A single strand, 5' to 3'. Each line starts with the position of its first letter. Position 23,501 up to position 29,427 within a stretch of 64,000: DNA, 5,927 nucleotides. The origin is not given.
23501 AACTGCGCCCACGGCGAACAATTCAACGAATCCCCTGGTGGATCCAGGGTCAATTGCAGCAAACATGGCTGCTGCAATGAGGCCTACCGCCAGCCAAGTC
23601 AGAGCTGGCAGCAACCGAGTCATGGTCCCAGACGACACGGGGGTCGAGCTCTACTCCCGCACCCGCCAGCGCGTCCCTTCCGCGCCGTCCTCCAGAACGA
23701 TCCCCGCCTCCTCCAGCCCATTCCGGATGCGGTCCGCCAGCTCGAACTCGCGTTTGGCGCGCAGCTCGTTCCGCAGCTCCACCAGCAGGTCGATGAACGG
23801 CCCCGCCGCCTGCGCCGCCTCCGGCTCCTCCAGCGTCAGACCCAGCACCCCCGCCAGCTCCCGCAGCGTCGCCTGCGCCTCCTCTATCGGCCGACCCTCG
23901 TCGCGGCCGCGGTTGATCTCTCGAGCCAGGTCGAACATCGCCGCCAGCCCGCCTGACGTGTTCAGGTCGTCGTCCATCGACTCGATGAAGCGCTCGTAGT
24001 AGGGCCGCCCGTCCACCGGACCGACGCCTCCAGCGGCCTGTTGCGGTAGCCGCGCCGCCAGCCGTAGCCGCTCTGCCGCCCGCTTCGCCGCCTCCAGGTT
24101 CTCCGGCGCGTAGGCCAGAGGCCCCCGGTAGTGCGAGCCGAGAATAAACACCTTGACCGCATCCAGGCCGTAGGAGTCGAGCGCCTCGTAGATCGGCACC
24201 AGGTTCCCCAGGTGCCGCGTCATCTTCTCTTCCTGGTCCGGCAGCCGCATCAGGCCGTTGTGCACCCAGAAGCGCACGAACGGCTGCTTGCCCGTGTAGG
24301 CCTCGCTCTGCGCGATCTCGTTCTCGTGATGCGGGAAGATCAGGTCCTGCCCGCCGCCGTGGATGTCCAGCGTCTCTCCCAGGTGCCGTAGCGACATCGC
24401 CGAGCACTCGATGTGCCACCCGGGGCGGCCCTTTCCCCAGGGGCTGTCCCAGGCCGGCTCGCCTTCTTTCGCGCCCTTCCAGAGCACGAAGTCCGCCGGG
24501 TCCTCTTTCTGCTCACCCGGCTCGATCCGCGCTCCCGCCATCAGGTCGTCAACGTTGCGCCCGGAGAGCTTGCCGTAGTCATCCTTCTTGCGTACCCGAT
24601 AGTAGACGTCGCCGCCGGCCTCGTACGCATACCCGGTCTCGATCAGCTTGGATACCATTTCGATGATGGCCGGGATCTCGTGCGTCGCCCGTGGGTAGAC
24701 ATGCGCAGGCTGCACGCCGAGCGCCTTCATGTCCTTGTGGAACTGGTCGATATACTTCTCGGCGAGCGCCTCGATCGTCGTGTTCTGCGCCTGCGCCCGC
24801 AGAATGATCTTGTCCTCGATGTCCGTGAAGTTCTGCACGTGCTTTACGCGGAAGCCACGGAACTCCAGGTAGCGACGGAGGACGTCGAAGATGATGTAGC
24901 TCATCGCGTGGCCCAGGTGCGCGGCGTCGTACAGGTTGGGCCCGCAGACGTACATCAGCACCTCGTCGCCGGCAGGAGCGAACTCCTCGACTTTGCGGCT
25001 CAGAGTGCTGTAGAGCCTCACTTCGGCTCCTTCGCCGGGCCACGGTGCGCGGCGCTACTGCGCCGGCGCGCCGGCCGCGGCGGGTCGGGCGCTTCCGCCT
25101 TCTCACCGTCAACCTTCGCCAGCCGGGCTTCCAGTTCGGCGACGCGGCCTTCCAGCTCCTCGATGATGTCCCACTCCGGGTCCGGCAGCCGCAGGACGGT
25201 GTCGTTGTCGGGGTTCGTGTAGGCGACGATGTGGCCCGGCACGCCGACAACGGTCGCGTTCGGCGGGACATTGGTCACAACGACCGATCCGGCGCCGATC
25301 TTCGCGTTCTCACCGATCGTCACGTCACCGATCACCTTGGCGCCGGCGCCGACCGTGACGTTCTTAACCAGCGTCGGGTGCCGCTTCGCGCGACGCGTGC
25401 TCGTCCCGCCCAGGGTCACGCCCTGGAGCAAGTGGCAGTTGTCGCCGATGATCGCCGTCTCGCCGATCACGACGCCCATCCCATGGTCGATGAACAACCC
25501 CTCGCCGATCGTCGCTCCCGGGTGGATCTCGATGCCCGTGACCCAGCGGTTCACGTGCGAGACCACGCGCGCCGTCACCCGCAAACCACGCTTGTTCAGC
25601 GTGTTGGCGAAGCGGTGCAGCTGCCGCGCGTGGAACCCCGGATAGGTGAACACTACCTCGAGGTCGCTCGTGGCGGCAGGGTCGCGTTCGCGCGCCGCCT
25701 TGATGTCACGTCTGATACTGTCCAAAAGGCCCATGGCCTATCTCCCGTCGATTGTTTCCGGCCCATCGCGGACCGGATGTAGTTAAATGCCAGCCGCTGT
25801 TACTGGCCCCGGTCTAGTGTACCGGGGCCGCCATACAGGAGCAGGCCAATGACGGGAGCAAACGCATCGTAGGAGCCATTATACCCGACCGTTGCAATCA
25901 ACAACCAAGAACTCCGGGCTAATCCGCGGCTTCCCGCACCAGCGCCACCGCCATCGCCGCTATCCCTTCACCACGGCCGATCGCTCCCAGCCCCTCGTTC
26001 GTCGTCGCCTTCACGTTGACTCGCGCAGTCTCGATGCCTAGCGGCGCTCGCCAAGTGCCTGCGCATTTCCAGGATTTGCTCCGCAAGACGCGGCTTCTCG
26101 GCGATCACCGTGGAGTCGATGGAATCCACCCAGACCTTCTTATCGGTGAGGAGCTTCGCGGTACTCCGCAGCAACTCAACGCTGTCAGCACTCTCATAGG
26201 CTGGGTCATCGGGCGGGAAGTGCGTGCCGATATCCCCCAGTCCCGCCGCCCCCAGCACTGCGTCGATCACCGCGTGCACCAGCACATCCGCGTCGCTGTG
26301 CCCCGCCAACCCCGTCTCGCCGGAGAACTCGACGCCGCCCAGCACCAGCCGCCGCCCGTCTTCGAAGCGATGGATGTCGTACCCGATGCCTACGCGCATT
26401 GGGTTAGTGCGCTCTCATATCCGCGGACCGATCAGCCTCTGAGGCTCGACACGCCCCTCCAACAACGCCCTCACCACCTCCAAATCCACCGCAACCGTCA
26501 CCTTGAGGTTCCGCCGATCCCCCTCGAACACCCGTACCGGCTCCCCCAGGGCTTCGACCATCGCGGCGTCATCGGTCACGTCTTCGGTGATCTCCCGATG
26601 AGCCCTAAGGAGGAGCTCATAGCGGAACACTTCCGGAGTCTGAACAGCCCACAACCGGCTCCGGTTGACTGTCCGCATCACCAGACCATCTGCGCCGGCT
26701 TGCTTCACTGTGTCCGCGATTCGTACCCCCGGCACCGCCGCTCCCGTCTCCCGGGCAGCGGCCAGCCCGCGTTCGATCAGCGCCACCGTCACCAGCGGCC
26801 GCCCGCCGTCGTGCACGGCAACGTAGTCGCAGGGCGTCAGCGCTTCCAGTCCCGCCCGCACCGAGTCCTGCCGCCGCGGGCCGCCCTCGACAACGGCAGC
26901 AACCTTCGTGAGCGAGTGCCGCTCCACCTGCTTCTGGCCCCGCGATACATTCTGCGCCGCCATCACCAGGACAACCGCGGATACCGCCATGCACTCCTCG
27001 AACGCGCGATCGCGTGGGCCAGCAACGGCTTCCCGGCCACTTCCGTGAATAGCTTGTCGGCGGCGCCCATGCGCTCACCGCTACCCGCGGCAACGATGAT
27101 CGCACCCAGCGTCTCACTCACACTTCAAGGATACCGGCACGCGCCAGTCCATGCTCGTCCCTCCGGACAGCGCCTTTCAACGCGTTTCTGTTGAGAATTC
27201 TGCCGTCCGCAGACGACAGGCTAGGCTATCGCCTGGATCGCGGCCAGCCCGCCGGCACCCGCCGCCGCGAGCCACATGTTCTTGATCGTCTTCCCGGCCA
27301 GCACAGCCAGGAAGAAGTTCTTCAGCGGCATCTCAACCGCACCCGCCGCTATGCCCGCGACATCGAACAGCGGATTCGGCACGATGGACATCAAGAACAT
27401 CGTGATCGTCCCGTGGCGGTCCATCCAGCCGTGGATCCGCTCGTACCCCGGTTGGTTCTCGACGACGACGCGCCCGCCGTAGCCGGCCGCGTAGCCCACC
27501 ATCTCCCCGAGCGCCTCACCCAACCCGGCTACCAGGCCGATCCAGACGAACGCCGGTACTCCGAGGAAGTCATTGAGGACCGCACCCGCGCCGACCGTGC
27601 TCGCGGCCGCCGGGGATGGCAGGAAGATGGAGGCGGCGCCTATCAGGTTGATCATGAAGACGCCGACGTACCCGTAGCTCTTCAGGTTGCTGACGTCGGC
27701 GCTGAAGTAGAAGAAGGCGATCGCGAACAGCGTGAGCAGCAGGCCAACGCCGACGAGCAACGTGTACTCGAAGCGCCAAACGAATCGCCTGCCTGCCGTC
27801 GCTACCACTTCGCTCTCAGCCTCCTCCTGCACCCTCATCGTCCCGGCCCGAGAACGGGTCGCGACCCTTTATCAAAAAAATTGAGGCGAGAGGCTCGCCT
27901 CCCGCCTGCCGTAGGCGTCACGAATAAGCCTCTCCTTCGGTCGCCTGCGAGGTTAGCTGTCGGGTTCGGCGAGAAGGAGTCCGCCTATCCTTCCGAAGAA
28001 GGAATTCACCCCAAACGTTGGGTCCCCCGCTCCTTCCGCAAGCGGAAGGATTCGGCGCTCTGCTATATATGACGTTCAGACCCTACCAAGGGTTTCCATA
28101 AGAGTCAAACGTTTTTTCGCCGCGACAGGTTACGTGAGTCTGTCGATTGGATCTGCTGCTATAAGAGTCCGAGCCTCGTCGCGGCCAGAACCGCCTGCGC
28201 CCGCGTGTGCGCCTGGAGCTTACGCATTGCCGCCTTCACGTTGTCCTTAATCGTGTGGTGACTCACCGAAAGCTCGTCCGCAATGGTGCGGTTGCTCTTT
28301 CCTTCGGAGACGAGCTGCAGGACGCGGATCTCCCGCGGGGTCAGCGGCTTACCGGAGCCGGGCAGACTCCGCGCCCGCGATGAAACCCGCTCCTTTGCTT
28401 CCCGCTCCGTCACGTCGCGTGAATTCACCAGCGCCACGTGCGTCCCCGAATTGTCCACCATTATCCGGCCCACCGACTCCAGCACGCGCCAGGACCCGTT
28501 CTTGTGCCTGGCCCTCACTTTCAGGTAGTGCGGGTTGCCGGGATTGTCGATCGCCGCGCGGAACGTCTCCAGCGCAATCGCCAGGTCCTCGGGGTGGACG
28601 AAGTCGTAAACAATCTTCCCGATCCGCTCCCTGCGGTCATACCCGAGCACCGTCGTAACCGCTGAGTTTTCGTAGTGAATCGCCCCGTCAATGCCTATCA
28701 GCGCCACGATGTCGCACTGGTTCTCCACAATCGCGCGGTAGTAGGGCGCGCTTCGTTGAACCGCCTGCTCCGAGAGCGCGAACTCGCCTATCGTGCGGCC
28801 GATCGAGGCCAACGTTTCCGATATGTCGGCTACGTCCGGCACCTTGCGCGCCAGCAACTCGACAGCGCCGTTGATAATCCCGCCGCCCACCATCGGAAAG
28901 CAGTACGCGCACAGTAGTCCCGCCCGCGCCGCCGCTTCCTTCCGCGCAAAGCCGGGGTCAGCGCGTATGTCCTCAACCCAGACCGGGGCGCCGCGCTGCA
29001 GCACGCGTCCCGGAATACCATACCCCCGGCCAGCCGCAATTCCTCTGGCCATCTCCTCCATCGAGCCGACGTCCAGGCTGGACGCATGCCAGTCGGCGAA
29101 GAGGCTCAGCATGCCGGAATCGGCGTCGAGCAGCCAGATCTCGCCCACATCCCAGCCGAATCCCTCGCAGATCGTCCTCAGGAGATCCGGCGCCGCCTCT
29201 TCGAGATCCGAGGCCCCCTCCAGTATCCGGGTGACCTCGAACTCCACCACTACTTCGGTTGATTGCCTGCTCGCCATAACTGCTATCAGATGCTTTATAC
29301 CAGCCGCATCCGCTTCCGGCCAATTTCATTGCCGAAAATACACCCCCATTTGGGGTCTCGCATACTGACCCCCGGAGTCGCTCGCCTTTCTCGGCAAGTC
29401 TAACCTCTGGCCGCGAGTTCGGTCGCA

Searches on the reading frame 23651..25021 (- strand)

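Call 79: search_protein_families(library=pfam, proteins=[window:23651-25021:-], max_evalue=0.00001)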
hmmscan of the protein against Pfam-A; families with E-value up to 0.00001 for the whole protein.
window:23651-25021:- (456 aa): 4 families
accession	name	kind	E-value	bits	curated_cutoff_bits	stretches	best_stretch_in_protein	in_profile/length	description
PF01406.26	tRNA-synt_1e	-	7.4e-121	403.6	27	1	19-313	8-300/301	tRNA synthetases class I (C) catalytic domain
PF09190.17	DALR_2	-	2e-16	60.7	22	1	344-397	1-56/57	DALR domain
PF00133.28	tRNA-synt_1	-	1.4e-09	37.6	22.7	0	219-298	330-407/414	tRNA synthetases class I (I, L, M and V)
PF09334.17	tRNA-synt_1g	-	1.8e-09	37.3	20.1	1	32-146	12-127/391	tRNA synthetases class I (M)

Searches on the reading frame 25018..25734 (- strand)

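Call 80: search_protein_families(library=pfam, proteins=[window:25018-25734:-], max_evalue=0.01)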
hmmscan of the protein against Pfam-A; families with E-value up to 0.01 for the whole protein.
window:25018-25734:- (238 aa): 4 families
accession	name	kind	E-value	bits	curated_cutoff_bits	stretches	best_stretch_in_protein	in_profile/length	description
PF00132.30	Hexapep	-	5.1e-14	51.7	27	2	124-152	6-34/36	Bacterial transferase hexapeptide (six repeats)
PF06426.19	SATase_N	-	1.6e-05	25.6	21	1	4-38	70-104/105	Serine acetyltransferase, N-terminal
PF14602.12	Hexapep_2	-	6.7e-05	23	27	0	124-152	6-32/34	Hexapeptide repeat of succinyl-transferase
PF25084.1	LbH_EIF2B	-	0.0028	18.1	54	0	72-152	20-93/105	EIF2B subunit epsilon LbH domain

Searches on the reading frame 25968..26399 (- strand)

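Call 80: search_protein_families(library=pfam, proteins=[window:25968-26399:-], max_evalue=0.01)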
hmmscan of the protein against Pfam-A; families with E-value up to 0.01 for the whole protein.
window:25968-26399:- (143 aa): 1 family
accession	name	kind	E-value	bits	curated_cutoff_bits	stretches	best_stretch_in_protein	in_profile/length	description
PF02542.21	YgbB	-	4.5e-47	160.7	26.7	1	1-121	1-121/155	YgbB family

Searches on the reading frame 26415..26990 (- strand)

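Call 80: search_protein_families(library=pfam, proteins=[window:26415-26990:-], max_evalue=0.01)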
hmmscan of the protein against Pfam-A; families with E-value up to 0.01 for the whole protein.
window:26415-26990:- (191 aa): 1 family
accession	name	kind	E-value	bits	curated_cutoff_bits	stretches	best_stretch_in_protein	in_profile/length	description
PF01128.25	IspD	-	9.3e-43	147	27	1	2-178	43-220/221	2-C-methyl-D-erythritol 4-phosphate cytidylyltransferase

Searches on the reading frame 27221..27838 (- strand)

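Call 80: search_protein_families(library=pfam, proteins=[window:27221-27838:-], max_evalue=0.01)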
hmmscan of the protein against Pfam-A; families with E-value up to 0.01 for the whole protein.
window:27221-27838:- (205 aa): 1 family
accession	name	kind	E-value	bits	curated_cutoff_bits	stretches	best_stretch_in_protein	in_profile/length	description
PF09335.16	VTT_dom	-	4.5e-12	47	33.9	1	84-195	10-122/123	VTT domain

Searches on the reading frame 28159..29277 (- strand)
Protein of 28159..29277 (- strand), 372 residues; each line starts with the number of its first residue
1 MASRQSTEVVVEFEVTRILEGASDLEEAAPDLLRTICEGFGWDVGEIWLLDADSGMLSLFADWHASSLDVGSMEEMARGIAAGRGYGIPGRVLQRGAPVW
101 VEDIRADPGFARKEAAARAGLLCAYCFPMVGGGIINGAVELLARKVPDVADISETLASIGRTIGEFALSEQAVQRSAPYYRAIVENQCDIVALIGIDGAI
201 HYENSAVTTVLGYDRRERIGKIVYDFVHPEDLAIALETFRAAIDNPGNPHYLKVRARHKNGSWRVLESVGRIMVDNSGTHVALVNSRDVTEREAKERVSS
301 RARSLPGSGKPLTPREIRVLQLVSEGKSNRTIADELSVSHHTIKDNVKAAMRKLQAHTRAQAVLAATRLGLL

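Call 79: search_protein_families(library=pfam, proteins=[window:28159-29277:-], max_evalue=0.00001)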
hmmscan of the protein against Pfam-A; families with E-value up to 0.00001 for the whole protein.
window:28159-29277:- (372 aa): 7 families
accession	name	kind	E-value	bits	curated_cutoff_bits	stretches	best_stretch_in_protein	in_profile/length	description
PF00196.25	GerE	-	7.1e-16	58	23.5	1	311-365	2-56/57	Bacterial regulatory proteins, luxR family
PF08447.18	PAS_3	-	2e-14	54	25.6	1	204-281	5-83/89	PAS fold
PF13185.12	GAF_2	-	2.5e-11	44.4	28.6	1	23-163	2-131/136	GAF domain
PF00989.32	PAS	-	2.8e-08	34.2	22.6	1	180-288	3-112/113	PAS fold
PF13426.13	PAS_9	-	4e-07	30.7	27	1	194-291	7-103/103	PAS domain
PF08448.16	PAS_4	-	2.6e-06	28.1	23.1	1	186-293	3-109/110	PAS fold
PF01590.32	GAF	-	5.1e-06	27.5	22.4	0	24-143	1-109/133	GAF domain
